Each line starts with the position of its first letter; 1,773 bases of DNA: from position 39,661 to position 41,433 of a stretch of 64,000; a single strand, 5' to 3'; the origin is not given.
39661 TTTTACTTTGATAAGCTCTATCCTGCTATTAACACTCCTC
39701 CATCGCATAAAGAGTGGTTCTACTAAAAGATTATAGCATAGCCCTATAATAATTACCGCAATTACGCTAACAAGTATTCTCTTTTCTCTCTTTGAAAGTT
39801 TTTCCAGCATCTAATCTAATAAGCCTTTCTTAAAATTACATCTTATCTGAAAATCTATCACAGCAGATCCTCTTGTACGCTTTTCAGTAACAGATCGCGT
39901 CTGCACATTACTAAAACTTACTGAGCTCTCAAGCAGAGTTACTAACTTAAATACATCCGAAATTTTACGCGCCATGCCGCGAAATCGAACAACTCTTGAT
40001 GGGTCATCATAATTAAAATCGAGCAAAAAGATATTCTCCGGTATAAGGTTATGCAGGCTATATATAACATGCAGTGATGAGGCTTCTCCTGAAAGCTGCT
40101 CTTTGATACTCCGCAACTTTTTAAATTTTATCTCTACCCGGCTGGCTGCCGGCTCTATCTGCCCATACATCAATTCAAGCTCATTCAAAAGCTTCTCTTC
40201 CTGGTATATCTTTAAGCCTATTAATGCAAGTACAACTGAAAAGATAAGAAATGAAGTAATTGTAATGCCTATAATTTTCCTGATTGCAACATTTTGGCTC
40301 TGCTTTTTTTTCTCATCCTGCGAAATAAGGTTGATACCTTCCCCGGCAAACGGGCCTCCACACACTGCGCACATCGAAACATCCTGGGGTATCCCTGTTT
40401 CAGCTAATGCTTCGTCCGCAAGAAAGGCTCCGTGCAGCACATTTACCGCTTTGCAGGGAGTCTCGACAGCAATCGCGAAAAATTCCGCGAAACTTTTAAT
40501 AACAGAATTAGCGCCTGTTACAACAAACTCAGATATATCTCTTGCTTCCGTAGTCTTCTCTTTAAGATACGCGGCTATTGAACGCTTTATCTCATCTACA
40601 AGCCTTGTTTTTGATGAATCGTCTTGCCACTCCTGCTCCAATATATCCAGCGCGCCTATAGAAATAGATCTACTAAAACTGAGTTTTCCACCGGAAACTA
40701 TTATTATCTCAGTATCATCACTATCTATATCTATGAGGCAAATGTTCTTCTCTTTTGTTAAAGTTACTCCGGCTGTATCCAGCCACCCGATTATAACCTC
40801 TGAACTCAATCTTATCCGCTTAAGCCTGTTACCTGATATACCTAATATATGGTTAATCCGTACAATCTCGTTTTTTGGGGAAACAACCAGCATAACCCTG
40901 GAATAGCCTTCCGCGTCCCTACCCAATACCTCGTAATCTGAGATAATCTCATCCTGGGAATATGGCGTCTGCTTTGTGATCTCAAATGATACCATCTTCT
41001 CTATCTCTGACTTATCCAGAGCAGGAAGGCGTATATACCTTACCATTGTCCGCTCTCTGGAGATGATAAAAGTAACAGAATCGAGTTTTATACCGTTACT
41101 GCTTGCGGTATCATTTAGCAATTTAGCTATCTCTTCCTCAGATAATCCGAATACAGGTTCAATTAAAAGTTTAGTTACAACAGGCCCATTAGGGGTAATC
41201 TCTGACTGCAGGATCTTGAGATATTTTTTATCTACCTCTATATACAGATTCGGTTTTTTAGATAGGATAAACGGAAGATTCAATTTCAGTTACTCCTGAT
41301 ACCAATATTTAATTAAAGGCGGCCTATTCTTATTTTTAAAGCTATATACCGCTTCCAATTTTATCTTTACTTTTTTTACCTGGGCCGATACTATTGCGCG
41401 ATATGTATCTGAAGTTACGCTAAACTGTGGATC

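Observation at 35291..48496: Hybrid T2SS / T4P-like 13-kb cluster with embedded LacI and MerR regulators and no prepilin peptidase or retraction ATPase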

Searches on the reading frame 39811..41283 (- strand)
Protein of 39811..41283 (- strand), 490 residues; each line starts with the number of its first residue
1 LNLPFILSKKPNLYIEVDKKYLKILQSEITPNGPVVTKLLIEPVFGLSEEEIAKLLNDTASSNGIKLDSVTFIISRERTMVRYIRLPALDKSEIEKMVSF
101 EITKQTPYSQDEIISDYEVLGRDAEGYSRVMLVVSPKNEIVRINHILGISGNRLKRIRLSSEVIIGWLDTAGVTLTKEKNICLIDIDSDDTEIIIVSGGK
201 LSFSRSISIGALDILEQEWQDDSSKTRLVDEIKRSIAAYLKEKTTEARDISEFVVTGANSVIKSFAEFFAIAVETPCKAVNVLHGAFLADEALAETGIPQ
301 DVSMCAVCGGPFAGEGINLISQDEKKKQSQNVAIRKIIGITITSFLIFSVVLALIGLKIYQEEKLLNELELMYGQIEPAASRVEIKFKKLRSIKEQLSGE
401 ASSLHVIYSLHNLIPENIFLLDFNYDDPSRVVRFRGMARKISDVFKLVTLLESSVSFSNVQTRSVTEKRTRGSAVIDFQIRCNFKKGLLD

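Call 3: search_protein_families(library=pfam, proteins=[window:39811-41283:-], max_evalue=0.01)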
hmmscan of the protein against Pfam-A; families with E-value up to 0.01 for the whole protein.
window:39811-41283:- (490 aa): 3 families
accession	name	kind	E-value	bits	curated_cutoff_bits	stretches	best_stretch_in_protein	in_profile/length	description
PF11104.14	PilM_2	-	2.1e-10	40.5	27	1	50-210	45-211/340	Type IV pilus assembly protein PilM;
PF05137.18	PilN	-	1.8e-09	38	22.8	1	405-483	1-77/78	Fimbrial assembly protein (PilN)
PF02541.22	Ppx-GppA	-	2.6e-05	24.2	27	1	175-266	108-200/285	Ppx/GppA phosphatase family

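Call 5: search_protein_families(library=ncbifam, proteins=[window:39811-41283:-], max_evalue=0.01)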
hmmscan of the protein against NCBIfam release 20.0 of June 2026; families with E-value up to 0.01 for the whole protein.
window:39811-41283:- (490 aa): 4 families
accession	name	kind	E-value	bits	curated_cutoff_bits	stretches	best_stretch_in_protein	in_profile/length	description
TIGR01175.1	pilM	subfamily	2.6e-21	76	133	1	49-214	50-223/348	type IV pilus assembly protein PilM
NF045709.1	Amuc_1101_fam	equivalog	2e-16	59.9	650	1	53-211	55-209/608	Amuc_1101 family PilM-like pilus complex protein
TIGR03706.1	exo_poly_only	exception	0.0029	16.9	307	1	176-272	123-217/300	exopolyphosphatase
TIGR01174.1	ftsA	equivalog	0.0055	15.8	175.85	1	168-341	182-354/371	cell division protein FtsA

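Call 8: find_encoding_contigs(protein=window:39811-41283:-, flank=10000, max_places=6)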
Protein window:39811-41283:- (490 aa): no gene with exactly this product is on record in the collection.

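Call 11: find_homologous_proteins(query=window:39811-41283:-, max_evalue=0.001)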
Query window:39811-41283:- (490 aa): 33 proteins with E <= 0.001 among 8000 candidates.
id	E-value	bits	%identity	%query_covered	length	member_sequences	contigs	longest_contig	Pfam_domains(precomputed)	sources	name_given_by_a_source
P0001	0.0e+0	1048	100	100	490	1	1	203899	PF05137.19,PF11104.15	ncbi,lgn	-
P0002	1.2e-269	913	88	100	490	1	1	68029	PF05137.19,PF11104.15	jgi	jgi:Tfp pilus assembly PilM family ATPase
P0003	4.7e-248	841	80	99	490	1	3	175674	PF05137.19,PF11104.15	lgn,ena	-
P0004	4.9e-242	822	80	99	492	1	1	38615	PF05137.19,PF11104.15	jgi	-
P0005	2.6e-233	793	77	99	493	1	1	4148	PF05137.19,PF11104.15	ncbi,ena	-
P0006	2.6e-230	783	76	99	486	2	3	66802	PF05137.19,PF11104.15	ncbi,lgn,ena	-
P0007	1.4e-214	731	70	99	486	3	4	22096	PF02541.23,PF05137.19,PF11104.15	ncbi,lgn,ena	-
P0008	1.7e-202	691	67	99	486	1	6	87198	PF05137.19,PF11104.15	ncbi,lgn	-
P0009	4.5e-198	677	67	99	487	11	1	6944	PF05137.19,PF11104.15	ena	-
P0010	2.2e-176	605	58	98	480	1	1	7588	PF05137.19,PF11104.15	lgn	-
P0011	4.5e-157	542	55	99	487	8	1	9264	PF05137.19,PF11104.15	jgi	-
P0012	2.4e-155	536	54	98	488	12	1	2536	PF05137.19,PF11104.15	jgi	-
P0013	7.0e-154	531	53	99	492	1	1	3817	PF05137.19,PF11104.15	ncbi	-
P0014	2.5e-143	496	51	99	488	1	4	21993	PF05137.19,PF11104.15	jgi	jgi:Tfp pilus assembly PilM family ATPase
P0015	4.2e-143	496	51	98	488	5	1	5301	PF05137.19,PF11104.15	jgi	jgi:Tfp pilus assembly PilM family ATPase/uncharacterized protein YoxC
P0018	8.7e-134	465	48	98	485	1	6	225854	PF05137.19,PF11104.15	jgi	-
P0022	4.2e-125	436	44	97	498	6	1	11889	PF05137.19,PF11104.15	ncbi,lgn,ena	ncbi:MAG: PilN domain-containing protein [Candidatus Omnitrophota bacterium]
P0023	3.1e-120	420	44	98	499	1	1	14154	PF05137.19,PF11104.15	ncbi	ncbi:MAG: pilus assembly protein PilM [Candidatus Omnitrophota bacterium]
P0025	2.3e-19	88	24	90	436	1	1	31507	PF05137.19,PF11104.15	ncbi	ncbi:pilus assembly protein PilM [Candidatus Omnitrophota bacterium]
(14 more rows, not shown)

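Call 13: find_related_loci(query=window:39811-41283:-, collection=genome_contigs, flank=10000)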
Query window:39811-41283:- (490 aa) in genome_contigs; peptide patterns used: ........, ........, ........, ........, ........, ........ (x = any residue, [..] = any of these).
393 stretches matched a pattern; 5 encode a relative of the query (tblastn E <= 1e-3); 5 distinct loci.
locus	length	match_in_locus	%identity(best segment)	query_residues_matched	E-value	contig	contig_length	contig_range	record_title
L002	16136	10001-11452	75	1-484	0e+0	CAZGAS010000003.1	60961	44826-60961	MAG TPA_asm: uncultured Planctomycetia bacterium isolate SRP191223_co1_21 genome assembly, contig: NODE_277_length_60961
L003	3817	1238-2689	52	1-484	4e-173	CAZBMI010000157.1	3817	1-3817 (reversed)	MAG TPA_asm: uncultured Planctomycetia bacterium isolate binchicken_co77_39 genome assembly, contig: NODE_23905_length_3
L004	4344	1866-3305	54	4-485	1e-166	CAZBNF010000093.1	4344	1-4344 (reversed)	MAG TPA_asm: uncultured Planctomycetia bacterium isolate SRP178699_co1_432 genome assembly, contig: NODE_30691_length_43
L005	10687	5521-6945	50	9-484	2e-143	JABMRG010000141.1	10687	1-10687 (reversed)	MAG: Candidatus Omnitrophota bacterium isolate bin.468 k141_6006280, whole genome shotgun sequence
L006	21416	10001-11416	47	15-485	1e-141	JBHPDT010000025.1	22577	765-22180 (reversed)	Candidatus Omnitrophota bacterium isolate SAG AM-311-C11 NODE_25_length_22577_cov_31.447118, whole genome shotgun sequen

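Call 14: find_encoding_contigs(protein=P0018, flank=10000, max_places=2)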
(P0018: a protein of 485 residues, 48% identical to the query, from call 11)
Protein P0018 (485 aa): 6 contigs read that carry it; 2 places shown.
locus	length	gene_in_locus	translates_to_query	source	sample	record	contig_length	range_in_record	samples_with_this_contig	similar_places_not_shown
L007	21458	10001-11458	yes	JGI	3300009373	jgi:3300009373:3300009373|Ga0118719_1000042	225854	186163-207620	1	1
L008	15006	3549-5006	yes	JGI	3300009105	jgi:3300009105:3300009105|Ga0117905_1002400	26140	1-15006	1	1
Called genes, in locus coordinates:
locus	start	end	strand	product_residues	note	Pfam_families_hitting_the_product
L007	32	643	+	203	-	PF00512:HisKA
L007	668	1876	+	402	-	PF00919:UPF0004, PF04055:Radical_SAM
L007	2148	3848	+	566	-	PF05157:MshEN, PF00437:T2SSE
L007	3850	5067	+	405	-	PF28597:T2SSF_N, PF00482:T2SSF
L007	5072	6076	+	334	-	PF00356:LacI, PF00532:Peripla_BP_1, PF13407:Peripla_BP_4, PF13377:Peripla_BP_3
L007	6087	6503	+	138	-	-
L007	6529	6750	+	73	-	-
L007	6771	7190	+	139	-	PF07963:N_methyl (weak), PF08334:T2SSG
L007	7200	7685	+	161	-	-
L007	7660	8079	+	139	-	-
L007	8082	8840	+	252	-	PF07963:N_methyl, PF11612:T2SSJ (faint)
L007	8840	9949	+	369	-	PF12836:HHH_3 (faint), PF21687:T2SSK_1st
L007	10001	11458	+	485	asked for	PF11104:PilM_2, PF05137:PilN (weak)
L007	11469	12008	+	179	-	PF04350:PilO (weak), PF10741:T2SSM_b (weak)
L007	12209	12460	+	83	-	PF13411:MerR_1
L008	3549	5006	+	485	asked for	PF11104:PilM_2, PF05137:PilN (weak)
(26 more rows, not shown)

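Call 15: find_encoding_contigs(protein=P0008, flank=10000, max_places=2)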
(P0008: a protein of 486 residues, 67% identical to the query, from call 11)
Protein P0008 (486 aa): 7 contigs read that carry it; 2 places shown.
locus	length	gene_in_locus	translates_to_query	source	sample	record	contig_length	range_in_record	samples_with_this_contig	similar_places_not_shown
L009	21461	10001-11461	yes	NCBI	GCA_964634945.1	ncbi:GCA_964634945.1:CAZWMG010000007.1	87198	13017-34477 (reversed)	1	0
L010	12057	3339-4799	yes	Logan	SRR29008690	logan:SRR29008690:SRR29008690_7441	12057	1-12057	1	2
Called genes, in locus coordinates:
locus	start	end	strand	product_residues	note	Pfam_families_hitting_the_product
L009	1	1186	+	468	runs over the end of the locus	PF00474:SSF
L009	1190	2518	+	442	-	PF00919:UPF0004, PF04055:Radical_SAM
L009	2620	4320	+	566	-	PF05157:MshEN, PF00437:T2SSE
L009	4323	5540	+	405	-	PF28597:T2SSF_N, PF00482:T2SSF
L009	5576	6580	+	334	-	PF00356:LacI, PF00532:Peripla_BP_1, PF13407:Peripla_BP_4, PF13377:Peripla_BP_3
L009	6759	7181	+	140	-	PF07963:N_methyl (weak), PF08334:T2SSG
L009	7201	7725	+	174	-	-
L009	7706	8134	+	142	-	-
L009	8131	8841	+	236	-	PF07963:N_methyl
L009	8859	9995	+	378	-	PF21687:T2SSK_1st, PF12836:HHH_3 (faint)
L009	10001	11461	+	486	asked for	PF11104:PilM_2 (weak), PF05137:PilN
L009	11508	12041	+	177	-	PF04612:T2SSM (weak), PF04350:PilO, PF10741:T2SSM_b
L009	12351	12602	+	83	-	PF13411:MerR_1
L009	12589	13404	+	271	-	PF01637:ATPase_2, PF13401:AAA_22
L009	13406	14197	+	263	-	-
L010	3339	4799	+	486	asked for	PF11104:PilM_2 (weak), PF05137:PilN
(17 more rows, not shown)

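Call 16: find_encoding_contigs(protein=P0025, flank=10000, max_places=2)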
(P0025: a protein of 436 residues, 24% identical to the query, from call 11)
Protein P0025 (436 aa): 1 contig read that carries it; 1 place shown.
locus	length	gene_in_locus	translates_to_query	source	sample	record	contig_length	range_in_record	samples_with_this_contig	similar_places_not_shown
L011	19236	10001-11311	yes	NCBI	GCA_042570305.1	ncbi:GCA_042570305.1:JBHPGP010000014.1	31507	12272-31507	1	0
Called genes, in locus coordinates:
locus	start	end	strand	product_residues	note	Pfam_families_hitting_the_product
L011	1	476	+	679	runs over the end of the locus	-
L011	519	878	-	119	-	PF00072:Response_reg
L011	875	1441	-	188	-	PF13560:HTH_31 (weak), PF01381:HTH_3, PF12844:HTH_19 (weak), PF07883:Cupin_2 (weak)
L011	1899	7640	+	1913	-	PF16655:PhoD_N (faint), PF16656:Pur_ac_phosph_N, PF00041:fn3 (weak), PF17963:Big_9 (weak)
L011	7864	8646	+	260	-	-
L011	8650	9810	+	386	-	PF02518:HATPase_c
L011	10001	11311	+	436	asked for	PF11104:PilM_2, PF05137:PilN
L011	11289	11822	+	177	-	PF04350:PilO (faint)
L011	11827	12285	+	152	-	-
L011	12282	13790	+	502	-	PF21305:type_II_gspD_N0 (weak), PF07660:STN (weak), PF03958:Secretin_N, PF00263:Secretin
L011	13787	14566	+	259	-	PF11356:T2SSC (weak), PF13180:PDZ_2 (weak), PF17820:PDZ_6 (faint)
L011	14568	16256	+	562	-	PF05157:MshEN, PF00437:T2SSE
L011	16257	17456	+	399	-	PF28597:T2SSF_N, PF00482:T2SSF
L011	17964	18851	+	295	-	PF02397:Bac_transf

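Call 33: search_solved_structures(query=A2, max_evalue=10, show_alignments=0)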
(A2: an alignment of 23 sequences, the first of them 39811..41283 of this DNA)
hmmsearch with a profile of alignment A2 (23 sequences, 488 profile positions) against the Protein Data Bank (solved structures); distinct sequences matched with E-value up to 10: 15.
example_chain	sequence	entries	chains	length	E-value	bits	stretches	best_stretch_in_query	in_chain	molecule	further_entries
3jc8_Ma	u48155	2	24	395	1.2e-18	70.2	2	47-220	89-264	Type IV pilus biogenesis protein PilM | PilM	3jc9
5eox_A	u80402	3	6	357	8.6e-10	41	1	8-217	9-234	Type 4 fimbrial biogenesis protein PilM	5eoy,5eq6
5eou_A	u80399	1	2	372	8.8e-10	40.9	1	8-217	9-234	Type 4 fimbrial biogenesis protein PilM,Type 4 fimbrial biogenesis protein PilN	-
2ych_A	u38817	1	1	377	0.00018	23.4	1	23-221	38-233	COMPETENCE PROTEIN PILM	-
4czl_A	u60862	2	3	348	0.01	17.6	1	179-217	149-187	ROD SHAPE-DETERMINING PROTEIN MREB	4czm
4czf_A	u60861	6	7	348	0.01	17.6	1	179-217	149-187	ROD SHAPE-DETERMINING PROTEIN MREB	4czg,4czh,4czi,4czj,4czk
4cze_A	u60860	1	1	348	0.011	17.6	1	179-217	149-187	ROD SHAPE-DETERMINING PROTEIN MREB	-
7bvy_A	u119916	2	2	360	0.16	13.7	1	178-250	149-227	Cell shape determining protein MreB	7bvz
7zpt_M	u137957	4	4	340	0.2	13.4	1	181-217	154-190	Cell shape-determining protein MreB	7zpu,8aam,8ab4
8azg_M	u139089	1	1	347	0.21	13.3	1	181-217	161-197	Cell shape-determining protein MreB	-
8xxq_A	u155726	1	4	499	1.9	10.2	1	71-121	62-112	Methylmalonate-semialdehyde/malonate-semialdehyde dehydrogenase [acylating], mitochondrial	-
9izu_C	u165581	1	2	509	1.9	10.2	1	71-121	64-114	Methylmalonate-semialdehyde/malonate-semialdehyde dehydrogenase [acylating], mitochondrial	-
9izv_A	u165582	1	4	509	1.9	10.1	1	71-121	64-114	Methylmalonate-semialdehyde/malonate-semialdehyde dehydrogenase [acylating], mitochondrial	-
9izx_A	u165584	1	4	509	1.9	10.1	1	71-121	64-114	Methylmalonate-semialdehyde/malonate-semialdehyde dehydrogenase [acylating], mitochondrial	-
9izw_A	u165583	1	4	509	1.9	10.1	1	71-121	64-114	Methylmalonate-semialdehyde/malonate-semialdehyde dehydrogenase [acylating], mitochondrial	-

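Call 42: find_encoding_contigs(protein=P0022, flank=10000, max_places=2)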
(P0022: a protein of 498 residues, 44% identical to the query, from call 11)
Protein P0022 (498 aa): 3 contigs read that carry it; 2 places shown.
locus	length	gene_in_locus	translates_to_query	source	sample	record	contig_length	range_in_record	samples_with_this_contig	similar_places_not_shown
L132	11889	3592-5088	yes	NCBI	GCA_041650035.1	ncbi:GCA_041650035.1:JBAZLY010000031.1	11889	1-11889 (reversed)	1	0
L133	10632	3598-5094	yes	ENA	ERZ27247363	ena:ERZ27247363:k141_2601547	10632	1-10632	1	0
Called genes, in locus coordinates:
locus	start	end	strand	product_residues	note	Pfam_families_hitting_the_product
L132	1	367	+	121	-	PF13377:Peripla_BP_3, PF13407:Peripla_BP_4 (faint)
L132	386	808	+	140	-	PF07963:N_methyl (weak), PF08334:T2SSG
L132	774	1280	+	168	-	-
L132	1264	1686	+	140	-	-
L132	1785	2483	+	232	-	PF07963:N_methyl (weak)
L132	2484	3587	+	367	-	PF21687:T2SSK_1st, PF12836:HHH_3 (faint)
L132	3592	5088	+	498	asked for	PF11104:PilM_2 (faint), PF05137:PilN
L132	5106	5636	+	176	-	PF04350:PilO (weak), PF10741:T2SSM_b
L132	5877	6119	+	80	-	PF13411:MerR_1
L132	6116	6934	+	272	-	PF01637:ATPase_2, PF13401:AAA_22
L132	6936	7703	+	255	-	-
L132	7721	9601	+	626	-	PF07660:STN (faint), PF03958:Secretin_N, PF00263:Secretin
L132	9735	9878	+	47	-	PF18930:DUF5679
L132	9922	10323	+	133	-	PF02410:RsfS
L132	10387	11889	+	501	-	PF03485:Arg_tRNA_synt_N, PF00750:tRNA-synt_1d, PF09334:tRNA-synt_1g (faint), PF05746:DALR_1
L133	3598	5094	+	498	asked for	PF11104:PilM_2 (faint), PF05137:PilN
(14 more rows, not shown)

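Call 43: find_encoding_contigs(protein=P0023, flank=10000, max_places=2)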
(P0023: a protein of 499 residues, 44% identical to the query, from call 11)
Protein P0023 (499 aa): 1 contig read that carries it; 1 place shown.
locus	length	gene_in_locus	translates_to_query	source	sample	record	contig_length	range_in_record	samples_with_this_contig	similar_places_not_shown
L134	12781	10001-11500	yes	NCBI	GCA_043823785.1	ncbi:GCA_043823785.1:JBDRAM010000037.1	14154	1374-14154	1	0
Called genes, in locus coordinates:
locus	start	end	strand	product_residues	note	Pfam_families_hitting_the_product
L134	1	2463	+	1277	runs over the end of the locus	PF13517:FG-GAP_3, PF13517:FG-GAP_3, PF07593:UnbV_ASPIC, PF05345:He_PIG, PF17963:Big_9, PF18911:PKD_4, PF05345:He_PIG, PF17963:Big_9, +9 more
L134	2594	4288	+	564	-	PF05157:MshEN, PF00437:T2SSE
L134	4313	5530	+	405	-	PF28597:T2SSF_N, PF00482:T2SSF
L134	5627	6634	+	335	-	PF00356:LacI, PF00532:Peripla_BP_1, PF13407:Peripla_BP_4, PF13377:Peripla_BP_3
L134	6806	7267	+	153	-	PF08334:T2SSG, PF22434:PilW_C (weak)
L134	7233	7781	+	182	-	-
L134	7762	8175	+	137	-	-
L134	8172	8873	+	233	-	PF07963:N_methyl (weak)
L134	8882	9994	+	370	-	PF12836:HHH_3 (faint), PF21687:T2SSK_1st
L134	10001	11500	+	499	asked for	PF11104:PilM_2, PF05137:PilN (weak)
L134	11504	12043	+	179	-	PF04350:PilO, PF10741:T2SSM_b (weak)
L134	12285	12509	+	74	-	PF13411:MerR_1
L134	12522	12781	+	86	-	?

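Call 44: find_encoding_contigs(protein=P0014, flank=10000, max_places=2)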
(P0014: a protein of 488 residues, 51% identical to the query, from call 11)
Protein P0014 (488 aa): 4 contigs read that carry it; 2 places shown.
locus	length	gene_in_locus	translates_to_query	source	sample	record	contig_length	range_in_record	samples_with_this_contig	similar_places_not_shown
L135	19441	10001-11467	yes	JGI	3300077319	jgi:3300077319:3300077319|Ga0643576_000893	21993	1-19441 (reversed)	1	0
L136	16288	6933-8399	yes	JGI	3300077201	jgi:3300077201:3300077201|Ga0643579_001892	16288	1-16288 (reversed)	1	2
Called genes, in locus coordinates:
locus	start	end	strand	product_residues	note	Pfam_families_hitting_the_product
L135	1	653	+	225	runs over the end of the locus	PF13386:DsbD_2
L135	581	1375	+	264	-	PF20260:PUA_4 (weak), PF04452:Methyltrans_RNA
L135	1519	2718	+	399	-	PF00919:UPF0004, PF04055:Radical_SAM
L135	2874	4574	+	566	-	PF05157:MshEN, PF00437:T2SSE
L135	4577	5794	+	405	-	PF28597:T2SSF_N, PF00482:T2SSF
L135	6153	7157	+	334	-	PF00356:LacI, PF00532:Peripla_BP_1, PF13407:Peripla_BP_4, PF13377:Peripla_BP_3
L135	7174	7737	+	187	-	-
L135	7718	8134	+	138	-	-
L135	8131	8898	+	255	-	PF07963:N_methyl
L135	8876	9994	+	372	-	PF14341:PilX_N (weak), PF12836:HHH_3 (faint), PF21687:T2SSK_1st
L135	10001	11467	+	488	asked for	PF11104:PilM_2 (weak), PF05137:PilN (weak)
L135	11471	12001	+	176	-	PF04350:PilO, PF10741:T2SSM_b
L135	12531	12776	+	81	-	PF13411:MerR_1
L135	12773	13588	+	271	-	PF01637:ATPase_2, PF13401:AAA_22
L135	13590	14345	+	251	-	-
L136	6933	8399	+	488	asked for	PF11104:PilM_2 (weak), PF05137:PilN (weak)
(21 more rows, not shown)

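Call 75: predict_structure(alignment_id=A2)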
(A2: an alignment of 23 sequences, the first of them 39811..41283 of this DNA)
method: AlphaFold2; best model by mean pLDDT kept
length: 490 residues; sequences in the alignment: 23
mean_pLDDT: 84.0   pTM: 0.66
mean pLDDT of the five models: 84.0, 82.5, 80.8, 80.2, 80.2
residues with pLDDT >= 90: 210; 70-90: 218; 50-70: 43; < 50: 19
segments of 3 or more residues with pLDDT < 50: 1-8, 397-401, 488-490
pLDDT, mean of each block of 10 residues (from residue 1): 41 92 92 88 94 93 88 93 89 89 71 88 86 91 79 81 85 72 95 89 92 74 88 92 67 92 94 90 83 89 92 87 82 84 92 92 90 82 77 52 68 81 80 89 90 86 85 82 67
secondary structure, 60 per line:
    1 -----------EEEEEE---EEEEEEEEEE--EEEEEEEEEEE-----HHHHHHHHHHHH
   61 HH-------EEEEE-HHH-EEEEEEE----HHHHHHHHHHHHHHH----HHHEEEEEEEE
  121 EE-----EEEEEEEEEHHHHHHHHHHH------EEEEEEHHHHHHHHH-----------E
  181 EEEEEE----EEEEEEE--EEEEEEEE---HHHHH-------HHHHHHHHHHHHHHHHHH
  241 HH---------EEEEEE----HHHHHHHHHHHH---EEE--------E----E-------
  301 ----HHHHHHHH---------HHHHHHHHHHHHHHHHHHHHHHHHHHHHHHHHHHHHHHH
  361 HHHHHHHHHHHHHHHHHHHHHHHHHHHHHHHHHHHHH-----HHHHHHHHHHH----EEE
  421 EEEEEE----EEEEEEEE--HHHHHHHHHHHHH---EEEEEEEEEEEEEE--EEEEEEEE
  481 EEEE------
elements in order: E12-17 E21-30 E33-43 H49-62 E70-74 E80-86 H91-105 E113-122 E128-136 H137-147 E154-159 H160-168 E180-186 E191-197 E200-207 H211-215 H223-242 E252-257 H262-273 E277-279 H305-312 H322-397 H403-413 E418-426 E431-438 H441-453 E457-470 E473-484
